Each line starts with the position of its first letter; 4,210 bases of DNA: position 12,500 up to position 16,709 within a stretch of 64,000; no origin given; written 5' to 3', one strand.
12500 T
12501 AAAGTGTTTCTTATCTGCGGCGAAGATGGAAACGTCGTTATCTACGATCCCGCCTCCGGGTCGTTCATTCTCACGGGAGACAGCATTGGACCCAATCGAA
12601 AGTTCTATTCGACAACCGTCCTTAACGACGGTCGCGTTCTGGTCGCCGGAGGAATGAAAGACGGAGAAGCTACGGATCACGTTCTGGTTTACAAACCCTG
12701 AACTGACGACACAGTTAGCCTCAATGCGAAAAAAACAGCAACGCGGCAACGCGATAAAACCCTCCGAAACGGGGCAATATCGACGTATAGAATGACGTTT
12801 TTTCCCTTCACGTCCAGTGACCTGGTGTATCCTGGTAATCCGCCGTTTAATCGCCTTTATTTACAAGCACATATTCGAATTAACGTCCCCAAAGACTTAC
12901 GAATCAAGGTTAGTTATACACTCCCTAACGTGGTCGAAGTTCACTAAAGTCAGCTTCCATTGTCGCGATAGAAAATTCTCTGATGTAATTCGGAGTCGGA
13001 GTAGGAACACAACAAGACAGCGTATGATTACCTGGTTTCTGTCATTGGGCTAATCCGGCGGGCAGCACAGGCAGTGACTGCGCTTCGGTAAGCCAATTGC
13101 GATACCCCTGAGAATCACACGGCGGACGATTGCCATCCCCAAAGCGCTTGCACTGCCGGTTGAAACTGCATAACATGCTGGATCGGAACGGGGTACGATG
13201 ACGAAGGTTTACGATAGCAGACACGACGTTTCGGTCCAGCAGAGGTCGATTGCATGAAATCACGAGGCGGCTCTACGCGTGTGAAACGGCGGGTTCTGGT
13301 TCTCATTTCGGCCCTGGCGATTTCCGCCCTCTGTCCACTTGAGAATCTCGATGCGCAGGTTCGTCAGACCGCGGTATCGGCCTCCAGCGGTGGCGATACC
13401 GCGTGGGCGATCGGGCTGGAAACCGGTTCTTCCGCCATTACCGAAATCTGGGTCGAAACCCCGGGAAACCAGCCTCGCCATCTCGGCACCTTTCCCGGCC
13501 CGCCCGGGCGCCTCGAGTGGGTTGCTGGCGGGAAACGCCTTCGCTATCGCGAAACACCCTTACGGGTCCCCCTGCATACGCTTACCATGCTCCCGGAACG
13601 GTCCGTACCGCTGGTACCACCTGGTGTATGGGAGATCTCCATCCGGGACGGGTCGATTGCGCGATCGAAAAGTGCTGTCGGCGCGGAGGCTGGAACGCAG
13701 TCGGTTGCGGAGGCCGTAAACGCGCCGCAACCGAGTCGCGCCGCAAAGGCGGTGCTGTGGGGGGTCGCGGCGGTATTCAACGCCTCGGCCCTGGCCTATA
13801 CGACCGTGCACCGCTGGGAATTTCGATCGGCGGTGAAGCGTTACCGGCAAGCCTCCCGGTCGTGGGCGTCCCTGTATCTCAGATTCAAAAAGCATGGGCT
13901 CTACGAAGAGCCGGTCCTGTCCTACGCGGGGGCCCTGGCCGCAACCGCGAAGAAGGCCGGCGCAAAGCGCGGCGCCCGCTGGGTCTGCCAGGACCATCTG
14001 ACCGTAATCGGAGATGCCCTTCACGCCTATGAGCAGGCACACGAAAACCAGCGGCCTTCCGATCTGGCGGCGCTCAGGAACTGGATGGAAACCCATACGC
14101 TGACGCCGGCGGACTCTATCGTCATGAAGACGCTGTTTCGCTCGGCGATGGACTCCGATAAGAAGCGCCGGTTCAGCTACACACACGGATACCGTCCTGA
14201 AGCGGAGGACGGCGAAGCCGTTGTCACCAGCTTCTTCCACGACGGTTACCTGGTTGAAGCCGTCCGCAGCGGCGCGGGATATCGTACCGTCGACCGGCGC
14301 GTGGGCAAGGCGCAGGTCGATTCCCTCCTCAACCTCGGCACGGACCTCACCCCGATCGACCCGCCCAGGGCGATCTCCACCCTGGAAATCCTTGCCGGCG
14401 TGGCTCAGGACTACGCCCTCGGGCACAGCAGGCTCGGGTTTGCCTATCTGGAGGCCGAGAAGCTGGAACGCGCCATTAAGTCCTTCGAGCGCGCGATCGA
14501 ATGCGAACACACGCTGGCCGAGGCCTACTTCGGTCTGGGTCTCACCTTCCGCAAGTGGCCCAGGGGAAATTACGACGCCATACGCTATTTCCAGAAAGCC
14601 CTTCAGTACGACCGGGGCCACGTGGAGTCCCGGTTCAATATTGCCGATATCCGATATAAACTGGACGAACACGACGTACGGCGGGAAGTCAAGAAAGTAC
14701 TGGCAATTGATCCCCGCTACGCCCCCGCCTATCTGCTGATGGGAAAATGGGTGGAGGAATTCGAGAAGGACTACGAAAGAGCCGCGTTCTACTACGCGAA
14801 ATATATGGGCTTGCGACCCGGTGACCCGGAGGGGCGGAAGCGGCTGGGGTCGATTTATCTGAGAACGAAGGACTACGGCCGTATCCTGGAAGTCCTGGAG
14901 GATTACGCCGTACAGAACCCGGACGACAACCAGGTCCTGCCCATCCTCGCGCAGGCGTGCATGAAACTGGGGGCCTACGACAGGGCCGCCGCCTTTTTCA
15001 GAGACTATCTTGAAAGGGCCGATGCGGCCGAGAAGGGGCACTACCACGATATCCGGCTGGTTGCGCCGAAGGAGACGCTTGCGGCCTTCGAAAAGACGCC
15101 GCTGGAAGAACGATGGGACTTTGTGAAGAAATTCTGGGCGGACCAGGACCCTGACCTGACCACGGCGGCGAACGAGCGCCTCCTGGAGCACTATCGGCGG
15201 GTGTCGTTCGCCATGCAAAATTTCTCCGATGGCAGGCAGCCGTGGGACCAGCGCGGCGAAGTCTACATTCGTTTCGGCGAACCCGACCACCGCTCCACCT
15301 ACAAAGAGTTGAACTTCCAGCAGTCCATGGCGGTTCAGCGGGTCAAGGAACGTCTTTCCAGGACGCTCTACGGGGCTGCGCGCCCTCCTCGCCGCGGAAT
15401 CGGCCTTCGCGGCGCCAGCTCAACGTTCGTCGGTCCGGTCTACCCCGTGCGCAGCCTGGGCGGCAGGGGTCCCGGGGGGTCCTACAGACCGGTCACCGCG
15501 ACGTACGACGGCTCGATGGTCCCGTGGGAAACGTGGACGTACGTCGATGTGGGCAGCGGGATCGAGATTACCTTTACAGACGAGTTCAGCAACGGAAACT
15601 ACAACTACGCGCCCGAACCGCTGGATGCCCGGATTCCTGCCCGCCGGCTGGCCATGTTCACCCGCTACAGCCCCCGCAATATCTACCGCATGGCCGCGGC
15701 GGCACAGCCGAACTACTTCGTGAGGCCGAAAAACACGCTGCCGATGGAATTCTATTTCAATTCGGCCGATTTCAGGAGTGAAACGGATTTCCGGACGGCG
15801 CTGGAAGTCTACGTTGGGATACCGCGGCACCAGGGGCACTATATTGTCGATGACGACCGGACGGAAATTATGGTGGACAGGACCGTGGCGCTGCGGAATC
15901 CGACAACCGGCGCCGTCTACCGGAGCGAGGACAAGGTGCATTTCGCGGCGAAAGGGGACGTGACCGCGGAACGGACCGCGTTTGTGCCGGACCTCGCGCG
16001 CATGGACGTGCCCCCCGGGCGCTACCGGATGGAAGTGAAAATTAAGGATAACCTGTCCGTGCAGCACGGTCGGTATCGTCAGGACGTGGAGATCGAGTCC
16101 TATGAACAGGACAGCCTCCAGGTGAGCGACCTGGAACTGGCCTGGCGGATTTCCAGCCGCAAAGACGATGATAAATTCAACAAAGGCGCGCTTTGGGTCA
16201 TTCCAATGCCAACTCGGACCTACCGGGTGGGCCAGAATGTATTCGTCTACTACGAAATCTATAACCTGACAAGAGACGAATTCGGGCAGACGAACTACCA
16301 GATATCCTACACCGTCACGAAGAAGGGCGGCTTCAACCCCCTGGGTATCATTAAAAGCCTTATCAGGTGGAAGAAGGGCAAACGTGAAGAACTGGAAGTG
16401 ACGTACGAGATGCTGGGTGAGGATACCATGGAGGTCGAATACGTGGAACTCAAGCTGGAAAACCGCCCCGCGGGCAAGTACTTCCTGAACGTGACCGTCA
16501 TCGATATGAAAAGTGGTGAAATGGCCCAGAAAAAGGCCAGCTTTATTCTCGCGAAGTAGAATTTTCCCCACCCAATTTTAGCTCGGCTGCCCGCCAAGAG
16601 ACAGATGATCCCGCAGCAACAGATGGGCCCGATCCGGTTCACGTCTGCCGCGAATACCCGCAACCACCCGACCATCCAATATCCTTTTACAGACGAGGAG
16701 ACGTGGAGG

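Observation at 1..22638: Array of seven TPR plus GWxTD-type exported paralogs in three subfamilies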

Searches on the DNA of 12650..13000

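Call 82: search_rna_families(source=window, start=12650, end=13000, threshold=evalue, max_evalue=1)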
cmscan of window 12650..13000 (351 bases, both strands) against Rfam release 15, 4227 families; matches with E-value up to 1: 0.
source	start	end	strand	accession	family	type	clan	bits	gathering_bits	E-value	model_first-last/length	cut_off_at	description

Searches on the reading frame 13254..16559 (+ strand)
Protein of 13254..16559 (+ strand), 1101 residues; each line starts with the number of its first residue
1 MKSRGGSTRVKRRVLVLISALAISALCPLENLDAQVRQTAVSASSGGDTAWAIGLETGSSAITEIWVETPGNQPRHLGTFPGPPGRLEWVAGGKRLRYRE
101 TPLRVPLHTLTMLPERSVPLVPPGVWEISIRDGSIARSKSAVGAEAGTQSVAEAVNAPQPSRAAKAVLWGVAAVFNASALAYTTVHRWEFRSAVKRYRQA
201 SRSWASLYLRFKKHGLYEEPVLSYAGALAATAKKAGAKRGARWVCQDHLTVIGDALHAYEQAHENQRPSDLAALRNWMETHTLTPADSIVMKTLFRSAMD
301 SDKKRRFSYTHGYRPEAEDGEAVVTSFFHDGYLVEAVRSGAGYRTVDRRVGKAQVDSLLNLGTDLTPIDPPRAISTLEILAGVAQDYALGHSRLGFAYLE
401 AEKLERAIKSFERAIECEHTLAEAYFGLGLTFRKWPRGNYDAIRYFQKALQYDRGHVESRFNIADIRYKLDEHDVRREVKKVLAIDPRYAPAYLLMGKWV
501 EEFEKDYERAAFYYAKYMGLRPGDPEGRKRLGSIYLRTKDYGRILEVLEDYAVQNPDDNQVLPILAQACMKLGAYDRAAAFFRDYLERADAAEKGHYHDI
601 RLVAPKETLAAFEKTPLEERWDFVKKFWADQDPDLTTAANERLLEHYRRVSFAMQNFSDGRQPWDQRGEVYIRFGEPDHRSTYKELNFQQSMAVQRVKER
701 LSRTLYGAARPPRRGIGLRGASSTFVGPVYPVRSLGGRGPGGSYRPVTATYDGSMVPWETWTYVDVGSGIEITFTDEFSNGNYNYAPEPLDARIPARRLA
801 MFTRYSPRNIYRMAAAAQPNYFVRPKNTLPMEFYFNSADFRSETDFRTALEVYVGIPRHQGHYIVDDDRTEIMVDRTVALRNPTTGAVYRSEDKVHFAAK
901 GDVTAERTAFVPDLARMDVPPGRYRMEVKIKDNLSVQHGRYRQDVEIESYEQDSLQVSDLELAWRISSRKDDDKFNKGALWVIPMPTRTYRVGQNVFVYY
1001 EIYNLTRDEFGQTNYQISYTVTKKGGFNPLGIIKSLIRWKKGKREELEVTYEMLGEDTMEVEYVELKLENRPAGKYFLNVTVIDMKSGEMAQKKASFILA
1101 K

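Call 7: search_protein_families(library=ncbifam, proteins=[window:13254-16559:+], max_evalue=0.01)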
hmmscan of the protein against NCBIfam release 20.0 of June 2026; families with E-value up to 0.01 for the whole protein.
window:13254-16559:+ (1101 aa): 9 families
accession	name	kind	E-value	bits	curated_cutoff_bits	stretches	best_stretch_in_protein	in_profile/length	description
NF040959.1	MamA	equivalog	2.9e-17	62.8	200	2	351-473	67-189/204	magnetosome protein MamA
TIGR02917.1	PEP_TPR_lipo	equivalog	1.1e-16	59.9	312.2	1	369-590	412-632/899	XrtA/PEP-CTERM system TPR-repeat protein PrsT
TIGR04514.1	GWxTD_dom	domain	1.9e-16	60.5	28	1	598-684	4-91/105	GWxTD domain-containing protein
TIGR02521.1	type_IV_pilW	equivalog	2.1e-11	43.8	154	1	392-455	35-97/234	type IV pilus biogenesis/stability protein PilW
NF052415.1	T3SS_chap_SctY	equivalog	1.5e-10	41.5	70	1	507-587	22-105/106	type III secretion apparatus assembly chaperone SctY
NF047371.1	FlcA_CTERM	equivalog_domain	2e-08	33.2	300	1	483-594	431-542/646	periplasmic flagellar collar protein FlcA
NF033762.1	social_mot_Tgl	equivalog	3.8e-07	29.7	225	0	474-576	49-148/252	social motility TPR repeat lipoprotein Tgl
TIGR00540.1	TPR_hemY_coli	hypoth_equivalog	3.6e-05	22.7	142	1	536-622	163-251/385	heme biosynthesis-associated TPR protein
NF008757.0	PRK11788.1-5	equivalog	0.00038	19.7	363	0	473-589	197-312/388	lipopolysaccharide assembly protein LapB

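Call 8: search_protein_families(library=pfam, proteins=[window:13254-16559:+], max_evalue=0.001)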
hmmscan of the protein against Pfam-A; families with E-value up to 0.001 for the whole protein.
window:13254-16559:+ (1101 aa): 11 families
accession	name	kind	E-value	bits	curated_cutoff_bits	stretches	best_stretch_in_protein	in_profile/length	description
PF14559.12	TPR_19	-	2.3e-10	41.1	25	1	504-567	4-67/68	Tetratricopeptide repeat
PF13414.12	TPR_11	-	2.4e-09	37.2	26.8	1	397-432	3-38/42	TPR repeat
PF13431.12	TPR_17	-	3.8e-09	36.5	24.4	0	411-442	2-31/34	Tetratricopeptide repeat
PF07719.23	TPR_2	-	1.5e-08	34.5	27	1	388-417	1-30/34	Tetratricopeptide repeat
PF13428.12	TPR_14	-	2e-08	34.5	23.5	0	525-567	1-43/44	Tetratricopeptide repeat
PF00515.34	TPR_1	-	8.2e-08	32.2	27.8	1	389-418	2-31/34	Tetratricopeptide repeat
PF13181.12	TPR_8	-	3.1e-07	30.5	25.7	0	393-416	6-29/34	Tetratricopeptide repeat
PF13432.12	TPR_16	-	4.5e-07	30.6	32.7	0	531-590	3-62/65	Tetratricopeptide repeat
PF12895.13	ANAPC3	-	4.2e-06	27.4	27.2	1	505-583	3-80/82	Anaphase-promoting complex, cyclosome, subunit 3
PF20094.4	GWxTD_dom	-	6.5e-05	23.2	26.9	1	621-680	56-115/172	GWxTD domain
PF13371.12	TPR_9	-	0.00026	21.4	35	0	504-566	8-70/73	Tetratricopeptide repeat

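Call 90: search_protein_families(library=padloc, proteins=[window:13254-16559:+], max_evalue=0.001)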
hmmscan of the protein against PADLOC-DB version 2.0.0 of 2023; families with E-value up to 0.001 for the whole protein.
window:13254-16559:+ (1101 aa): 0 families
